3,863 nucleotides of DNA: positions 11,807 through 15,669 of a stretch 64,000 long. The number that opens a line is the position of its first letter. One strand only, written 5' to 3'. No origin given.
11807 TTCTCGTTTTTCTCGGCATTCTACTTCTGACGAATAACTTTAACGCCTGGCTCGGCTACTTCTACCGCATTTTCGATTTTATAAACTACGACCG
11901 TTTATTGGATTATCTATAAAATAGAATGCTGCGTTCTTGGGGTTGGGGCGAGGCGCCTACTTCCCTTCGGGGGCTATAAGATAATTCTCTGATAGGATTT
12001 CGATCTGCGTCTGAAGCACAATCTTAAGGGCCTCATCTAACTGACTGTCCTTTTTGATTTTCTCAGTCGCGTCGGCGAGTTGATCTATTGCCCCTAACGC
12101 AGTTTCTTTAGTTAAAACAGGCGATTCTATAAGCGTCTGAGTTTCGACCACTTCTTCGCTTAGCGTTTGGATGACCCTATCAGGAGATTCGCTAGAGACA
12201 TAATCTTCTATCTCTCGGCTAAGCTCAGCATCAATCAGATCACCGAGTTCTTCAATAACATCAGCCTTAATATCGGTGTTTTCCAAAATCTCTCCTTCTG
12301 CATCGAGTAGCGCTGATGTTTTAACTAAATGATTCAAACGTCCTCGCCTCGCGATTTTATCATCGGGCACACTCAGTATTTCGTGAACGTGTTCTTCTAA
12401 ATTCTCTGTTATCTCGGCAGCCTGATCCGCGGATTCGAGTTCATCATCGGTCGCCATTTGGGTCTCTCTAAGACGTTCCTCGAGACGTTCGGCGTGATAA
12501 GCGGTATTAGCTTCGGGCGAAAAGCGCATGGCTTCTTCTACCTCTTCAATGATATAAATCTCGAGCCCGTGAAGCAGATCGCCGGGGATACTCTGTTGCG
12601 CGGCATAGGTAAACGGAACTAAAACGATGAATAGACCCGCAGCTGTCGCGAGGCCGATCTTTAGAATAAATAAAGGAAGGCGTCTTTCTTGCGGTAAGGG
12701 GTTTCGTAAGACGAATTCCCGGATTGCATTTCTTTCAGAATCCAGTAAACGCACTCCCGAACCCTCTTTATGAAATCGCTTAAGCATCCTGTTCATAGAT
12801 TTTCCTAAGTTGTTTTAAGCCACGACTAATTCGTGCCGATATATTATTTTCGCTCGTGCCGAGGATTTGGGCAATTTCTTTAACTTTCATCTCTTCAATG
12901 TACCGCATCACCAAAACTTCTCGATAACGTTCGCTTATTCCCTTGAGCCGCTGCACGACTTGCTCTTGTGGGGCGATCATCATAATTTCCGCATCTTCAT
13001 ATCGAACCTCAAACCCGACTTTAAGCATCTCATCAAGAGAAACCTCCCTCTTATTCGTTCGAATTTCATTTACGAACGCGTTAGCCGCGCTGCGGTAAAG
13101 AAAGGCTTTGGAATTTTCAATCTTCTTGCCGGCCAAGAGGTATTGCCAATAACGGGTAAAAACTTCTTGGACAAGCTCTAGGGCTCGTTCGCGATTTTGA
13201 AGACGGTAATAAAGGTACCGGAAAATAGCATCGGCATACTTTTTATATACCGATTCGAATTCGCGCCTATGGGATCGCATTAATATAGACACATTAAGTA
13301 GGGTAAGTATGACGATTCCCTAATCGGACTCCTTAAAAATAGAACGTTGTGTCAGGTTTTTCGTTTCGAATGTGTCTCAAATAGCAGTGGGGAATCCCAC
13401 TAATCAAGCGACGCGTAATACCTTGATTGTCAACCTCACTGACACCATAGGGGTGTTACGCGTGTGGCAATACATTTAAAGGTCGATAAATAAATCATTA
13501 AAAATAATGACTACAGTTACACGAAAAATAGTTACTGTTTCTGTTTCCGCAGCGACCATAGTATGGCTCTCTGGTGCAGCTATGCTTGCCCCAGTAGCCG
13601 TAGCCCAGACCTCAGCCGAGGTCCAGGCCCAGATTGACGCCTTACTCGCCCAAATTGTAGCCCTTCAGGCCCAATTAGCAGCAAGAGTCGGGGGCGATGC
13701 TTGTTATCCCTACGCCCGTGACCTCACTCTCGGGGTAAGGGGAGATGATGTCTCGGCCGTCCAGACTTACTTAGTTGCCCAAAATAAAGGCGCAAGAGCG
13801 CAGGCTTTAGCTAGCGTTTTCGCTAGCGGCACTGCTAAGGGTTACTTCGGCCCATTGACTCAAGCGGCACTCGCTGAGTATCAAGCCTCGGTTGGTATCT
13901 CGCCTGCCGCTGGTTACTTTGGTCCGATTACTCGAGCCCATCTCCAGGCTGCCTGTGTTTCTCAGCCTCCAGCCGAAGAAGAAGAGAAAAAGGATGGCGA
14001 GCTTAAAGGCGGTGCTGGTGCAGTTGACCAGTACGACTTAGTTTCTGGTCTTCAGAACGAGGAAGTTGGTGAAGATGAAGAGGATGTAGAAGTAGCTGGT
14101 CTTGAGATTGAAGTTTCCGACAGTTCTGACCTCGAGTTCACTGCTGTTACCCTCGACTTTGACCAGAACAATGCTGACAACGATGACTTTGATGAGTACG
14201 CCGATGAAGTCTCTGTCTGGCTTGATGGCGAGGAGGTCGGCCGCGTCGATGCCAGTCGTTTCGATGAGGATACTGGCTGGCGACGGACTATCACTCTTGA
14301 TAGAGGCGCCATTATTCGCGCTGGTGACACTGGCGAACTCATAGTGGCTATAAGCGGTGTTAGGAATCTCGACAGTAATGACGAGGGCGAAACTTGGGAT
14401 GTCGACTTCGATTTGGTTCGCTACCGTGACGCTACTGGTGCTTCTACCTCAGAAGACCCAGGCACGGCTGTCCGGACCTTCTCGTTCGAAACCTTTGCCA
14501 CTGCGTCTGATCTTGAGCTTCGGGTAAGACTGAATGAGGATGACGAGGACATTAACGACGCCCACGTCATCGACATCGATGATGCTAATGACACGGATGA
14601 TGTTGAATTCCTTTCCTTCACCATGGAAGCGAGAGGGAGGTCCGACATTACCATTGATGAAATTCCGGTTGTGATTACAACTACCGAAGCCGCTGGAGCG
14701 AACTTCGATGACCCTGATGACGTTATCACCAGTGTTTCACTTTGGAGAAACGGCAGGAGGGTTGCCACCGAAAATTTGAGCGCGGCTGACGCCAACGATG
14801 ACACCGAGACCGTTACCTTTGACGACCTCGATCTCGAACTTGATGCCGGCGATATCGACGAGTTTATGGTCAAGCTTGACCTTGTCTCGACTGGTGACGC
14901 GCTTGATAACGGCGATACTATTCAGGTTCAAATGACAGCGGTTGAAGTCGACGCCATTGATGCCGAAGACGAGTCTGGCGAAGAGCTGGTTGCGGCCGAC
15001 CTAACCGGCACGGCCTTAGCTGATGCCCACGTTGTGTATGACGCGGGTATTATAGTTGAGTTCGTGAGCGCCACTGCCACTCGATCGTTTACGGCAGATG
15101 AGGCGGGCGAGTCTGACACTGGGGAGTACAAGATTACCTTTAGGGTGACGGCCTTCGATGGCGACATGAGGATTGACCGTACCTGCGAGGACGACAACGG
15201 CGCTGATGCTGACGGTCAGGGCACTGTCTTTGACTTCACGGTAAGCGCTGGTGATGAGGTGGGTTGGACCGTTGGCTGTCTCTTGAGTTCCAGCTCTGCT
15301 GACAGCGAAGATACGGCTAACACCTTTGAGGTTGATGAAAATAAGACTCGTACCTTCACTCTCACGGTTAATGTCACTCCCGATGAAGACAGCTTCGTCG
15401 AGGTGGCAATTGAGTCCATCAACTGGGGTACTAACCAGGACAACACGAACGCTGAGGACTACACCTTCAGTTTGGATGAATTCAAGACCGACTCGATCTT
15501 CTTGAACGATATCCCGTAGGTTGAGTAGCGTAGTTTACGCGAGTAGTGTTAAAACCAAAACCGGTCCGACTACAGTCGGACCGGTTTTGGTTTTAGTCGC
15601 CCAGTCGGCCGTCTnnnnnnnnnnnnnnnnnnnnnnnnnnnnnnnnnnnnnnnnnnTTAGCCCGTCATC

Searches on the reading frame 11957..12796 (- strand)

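Call 80: search_protein_families(library=pfam, proteins=[window:11957-12796:-], max_evalue=0.001)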
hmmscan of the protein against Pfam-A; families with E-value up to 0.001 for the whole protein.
window:11957-12796:- (279 aa): 1 family
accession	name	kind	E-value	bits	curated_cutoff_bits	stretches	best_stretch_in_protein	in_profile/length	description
PF18915.5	DUF5667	-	0.0009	20.1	27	1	69-175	2-83/99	Domain of unknown function (DUF5667)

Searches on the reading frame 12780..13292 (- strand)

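Call 80: search_protein_families(library=pfam, proteins=[window:12780-13292:-], max_evalue=0.001)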
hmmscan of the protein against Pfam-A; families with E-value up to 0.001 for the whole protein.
window:12780-13292:- (170 aa): 3 families
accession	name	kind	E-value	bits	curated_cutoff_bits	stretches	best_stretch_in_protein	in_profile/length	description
PF08281.18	Sigma70_r4_2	-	5.2e-16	58.5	25.7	1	110-162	2-54/54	Sigma-70, region 4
PF04545.22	Sigma70_r4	-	1.2e-12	47.6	24.1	1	116-164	2-50/50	Sigma-70, region 4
PF04542.20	Sigma70_r2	-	3.8e-08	33.5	24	1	16-82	2-70/71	Sigma-70 region 2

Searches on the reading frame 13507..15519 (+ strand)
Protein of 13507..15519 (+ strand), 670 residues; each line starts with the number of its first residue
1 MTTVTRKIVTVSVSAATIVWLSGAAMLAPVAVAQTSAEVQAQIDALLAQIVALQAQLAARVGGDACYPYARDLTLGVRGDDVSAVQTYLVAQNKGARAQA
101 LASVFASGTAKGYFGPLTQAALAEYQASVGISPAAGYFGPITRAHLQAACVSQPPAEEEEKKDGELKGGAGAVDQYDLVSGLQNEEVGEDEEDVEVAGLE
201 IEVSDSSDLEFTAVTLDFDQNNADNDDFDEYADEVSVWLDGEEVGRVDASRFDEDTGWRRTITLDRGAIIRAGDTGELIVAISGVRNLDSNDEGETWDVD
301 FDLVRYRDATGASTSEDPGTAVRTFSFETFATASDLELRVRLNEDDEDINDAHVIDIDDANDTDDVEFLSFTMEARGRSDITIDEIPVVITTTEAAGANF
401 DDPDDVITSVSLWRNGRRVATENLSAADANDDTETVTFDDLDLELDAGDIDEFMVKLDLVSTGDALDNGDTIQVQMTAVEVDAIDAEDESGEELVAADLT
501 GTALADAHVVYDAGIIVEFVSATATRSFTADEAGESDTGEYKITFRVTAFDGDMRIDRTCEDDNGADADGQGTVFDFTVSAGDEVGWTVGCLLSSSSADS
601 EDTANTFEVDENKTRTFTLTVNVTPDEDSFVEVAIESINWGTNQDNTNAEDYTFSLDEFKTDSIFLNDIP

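Call 7: search_protein_families(library=pfam, proteins=[window:13507-15519:+], max_evalue=0.01)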
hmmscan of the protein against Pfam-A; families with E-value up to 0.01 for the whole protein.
window:13507-15519:+ (670 aa): 1 family
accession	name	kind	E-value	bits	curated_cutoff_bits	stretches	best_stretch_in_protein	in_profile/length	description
PF01471.23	PG_binding_1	-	2.3e-05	24.9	23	1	78-146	1-57/57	Putative peptidoglycan binding domain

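Call 70: search_protein_families(library=ncbifam, proteins=[window:13507-15519:+], max_evalue=0.01)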
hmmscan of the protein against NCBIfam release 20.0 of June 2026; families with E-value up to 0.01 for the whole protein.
window:13507-15519:+ (670 aa): 1 family
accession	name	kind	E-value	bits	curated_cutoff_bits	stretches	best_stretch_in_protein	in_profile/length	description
NF041190.2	encap_f4a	exception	0.0056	17.1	90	0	174-217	34-75/92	family 4A encapsulin nanocompartment shell protein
